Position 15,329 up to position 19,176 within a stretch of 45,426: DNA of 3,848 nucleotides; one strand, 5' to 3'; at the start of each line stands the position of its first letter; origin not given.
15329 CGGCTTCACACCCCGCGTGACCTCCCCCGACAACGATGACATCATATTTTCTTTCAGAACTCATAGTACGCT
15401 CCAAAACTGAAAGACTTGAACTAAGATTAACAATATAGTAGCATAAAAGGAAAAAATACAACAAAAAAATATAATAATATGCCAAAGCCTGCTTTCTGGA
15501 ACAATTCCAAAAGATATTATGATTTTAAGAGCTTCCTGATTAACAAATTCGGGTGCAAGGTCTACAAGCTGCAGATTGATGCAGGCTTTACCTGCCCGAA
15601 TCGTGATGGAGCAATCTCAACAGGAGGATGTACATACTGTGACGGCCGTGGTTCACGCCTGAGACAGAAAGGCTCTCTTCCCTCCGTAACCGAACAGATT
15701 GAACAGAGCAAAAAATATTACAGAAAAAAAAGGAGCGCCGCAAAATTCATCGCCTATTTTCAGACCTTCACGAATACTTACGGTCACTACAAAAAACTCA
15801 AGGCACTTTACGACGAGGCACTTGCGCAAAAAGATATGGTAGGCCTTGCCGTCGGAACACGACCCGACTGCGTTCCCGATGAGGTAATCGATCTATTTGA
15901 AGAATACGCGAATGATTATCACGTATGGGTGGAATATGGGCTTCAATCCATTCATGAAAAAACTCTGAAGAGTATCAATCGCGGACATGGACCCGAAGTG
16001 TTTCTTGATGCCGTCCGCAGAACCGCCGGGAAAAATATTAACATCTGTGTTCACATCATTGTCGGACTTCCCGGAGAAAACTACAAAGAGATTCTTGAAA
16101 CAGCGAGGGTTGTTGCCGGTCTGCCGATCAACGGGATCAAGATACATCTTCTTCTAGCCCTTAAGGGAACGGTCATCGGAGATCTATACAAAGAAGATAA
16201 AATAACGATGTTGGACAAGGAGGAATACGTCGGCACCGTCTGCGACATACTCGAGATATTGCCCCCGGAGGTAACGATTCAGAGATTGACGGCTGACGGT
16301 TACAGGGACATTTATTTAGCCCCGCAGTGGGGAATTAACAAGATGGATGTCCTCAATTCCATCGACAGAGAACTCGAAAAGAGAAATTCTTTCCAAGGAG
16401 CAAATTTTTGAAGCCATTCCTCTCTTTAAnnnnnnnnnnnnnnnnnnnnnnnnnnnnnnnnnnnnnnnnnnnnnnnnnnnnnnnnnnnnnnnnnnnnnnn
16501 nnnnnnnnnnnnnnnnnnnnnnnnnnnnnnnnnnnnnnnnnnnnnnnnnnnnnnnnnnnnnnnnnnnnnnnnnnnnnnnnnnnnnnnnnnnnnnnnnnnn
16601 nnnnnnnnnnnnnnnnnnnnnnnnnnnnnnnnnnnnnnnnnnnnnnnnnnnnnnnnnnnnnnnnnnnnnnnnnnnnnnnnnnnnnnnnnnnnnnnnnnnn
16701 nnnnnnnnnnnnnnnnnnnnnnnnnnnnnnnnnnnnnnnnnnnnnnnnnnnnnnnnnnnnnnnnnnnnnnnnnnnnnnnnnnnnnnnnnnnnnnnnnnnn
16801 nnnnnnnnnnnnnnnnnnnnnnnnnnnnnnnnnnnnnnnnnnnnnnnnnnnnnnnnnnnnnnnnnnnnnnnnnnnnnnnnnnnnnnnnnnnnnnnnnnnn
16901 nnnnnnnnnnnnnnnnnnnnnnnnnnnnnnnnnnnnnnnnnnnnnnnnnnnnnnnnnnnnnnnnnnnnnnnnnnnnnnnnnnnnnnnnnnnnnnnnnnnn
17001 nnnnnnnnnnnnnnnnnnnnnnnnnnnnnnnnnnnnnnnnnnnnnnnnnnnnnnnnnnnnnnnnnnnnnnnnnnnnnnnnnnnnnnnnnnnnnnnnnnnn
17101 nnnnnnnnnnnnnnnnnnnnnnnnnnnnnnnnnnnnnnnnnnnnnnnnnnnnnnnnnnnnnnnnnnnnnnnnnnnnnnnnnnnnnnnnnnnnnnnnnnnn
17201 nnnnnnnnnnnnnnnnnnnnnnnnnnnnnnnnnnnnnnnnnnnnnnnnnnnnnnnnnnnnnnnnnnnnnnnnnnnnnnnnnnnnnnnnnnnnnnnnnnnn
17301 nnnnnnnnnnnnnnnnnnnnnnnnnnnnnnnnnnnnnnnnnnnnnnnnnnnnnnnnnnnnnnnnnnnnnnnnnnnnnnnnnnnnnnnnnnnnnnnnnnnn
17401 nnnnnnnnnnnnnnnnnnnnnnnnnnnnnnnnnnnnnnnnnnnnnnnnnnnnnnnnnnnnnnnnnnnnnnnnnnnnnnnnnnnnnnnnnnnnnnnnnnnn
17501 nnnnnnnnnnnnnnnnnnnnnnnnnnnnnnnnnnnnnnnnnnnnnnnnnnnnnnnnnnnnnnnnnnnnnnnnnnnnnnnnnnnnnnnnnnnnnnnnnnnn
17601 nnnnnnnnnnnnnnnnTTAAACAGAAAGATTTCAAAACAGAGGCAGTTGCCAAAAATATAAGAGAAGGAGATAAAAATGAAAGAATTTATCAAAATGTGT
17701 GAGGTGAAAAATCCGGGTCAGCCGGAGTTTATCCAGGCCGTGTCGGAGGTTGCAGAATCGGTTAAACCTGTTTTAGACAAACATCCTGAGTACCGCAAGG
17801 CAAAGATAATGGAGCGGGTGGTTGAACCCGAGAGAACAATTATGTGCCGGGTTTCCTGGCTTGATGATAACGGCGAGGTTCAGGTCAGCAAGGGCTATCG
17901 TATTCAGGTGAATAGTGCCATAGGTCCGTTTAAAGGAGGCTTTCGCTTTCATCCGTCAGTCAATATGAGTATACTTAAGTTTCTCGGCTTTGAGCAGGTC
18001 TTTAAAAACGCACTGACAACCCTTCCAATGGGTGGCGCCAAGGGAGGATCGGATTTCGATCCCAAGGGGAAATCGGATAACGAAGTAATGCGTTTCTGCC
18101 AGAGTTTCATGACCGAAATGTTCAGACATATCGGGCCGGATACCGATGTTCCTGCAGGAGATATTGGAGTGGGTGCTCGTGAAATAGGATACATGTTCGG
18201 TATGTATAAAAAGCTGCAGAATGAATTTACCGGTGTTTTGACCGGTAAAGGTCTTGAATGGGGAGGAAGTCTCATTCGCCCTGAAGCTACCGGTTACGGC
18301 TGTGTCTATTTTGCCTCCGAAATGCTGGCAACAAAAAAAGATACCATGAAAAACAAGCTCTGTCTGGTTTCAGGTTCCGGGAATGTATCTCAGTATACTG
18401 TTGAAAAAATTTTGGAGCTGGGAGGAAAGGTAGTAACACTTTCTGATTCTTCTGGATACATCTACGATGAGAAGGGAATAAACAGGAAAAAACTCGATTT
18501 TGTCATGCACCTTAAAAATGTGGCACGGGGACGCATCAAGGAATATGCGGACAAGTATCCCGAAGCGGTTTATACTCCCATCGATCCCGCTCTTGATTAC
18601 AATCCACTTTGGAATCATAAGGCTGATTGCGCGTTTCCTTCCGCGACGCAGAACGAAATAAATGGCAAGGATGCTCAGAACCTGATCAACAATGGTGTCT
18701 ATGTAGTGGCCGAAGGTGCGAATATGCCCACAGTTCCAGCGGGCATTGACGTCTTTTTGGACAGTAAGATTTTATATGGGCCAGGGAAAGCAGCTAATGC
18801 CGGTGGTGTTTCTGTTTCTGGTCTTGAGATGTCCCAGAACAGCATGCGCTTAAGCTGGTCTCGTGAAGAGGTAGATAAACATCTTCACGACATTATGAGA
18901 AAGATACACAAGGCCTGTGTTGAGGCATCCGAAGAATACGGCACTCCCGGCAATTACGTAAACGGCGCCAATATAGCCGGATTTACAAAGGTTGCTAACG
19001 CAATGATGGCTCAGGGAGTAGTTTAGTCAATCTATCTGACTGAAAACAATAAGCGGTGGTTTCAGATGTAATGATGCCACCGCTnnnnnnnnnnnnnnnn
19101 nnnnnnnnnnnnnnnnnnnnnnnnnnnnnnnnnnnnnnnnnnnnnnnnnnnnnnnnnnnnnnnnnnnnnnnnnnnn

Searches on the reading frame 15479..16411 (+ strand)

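Call 41: search_protein_families(library=pfam, proteins=[window:15479-16411:+], max_evalue=0.000001)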
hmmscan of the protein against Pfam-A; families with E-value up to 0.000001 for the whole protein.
window:15479-16411:+ (310 aa): 2 families
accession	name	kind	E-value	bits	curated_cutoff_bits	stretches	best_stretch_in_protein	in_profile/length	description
PF16199.10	Radical_SAM_C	-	4.8e-25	87.9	31.9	1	217-301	1-85/85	Radical_SAM C-terminal domain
PF04055.27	Radical_SAM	-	6.4e-20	72.4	29.5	1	49-210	9-164/166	Radical SAM superfamily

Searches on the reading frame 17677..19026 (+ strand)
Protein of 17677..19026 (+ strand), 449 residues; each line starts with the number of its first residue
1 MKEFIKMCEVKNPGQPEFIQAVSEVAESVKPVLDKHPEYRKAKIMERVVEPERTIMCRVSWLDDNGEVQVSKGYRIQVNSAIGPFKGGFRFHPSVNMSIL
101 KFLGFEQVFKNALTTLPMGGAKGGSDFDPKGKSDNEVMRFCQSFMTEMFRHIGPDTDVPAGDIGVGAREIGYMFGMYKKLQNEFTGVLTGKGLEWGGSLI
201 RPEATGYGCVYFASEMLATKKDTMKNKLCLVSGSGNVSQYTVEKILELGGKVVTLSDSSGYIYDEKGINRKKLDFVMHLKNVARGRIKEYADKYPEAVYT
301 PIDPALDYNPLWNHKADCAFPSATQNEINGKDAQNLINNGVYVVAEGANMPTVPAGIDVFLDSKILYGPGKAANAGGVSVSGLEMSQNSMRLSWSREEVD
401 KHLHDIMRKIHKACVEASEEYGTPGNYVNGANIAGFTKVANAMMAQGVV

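Call 41: search_protein_families(library=pfam, proteins=[window:17677-19026:+], max_evalue=0.000001)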
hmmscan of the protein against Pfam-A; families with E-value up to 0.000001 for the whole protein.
window:17677-19026:+ (449 aa): 2 families
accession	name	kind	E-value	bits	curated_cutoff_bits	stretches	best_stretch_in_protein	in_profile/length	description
PF00208.27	ELFV_dehydrog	-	1.1e-86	290.9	23.4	1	196-447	1-241/241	Glutamate/Leucine/Phenylalanine/Valine dehydrogenase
PF02812.23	ELFV_dehydrog_N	-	1.5e-51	173.9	25.3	1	51-179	1-129/129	Glu/Leu/Phe/Val dehydrogenase, dimerisation domain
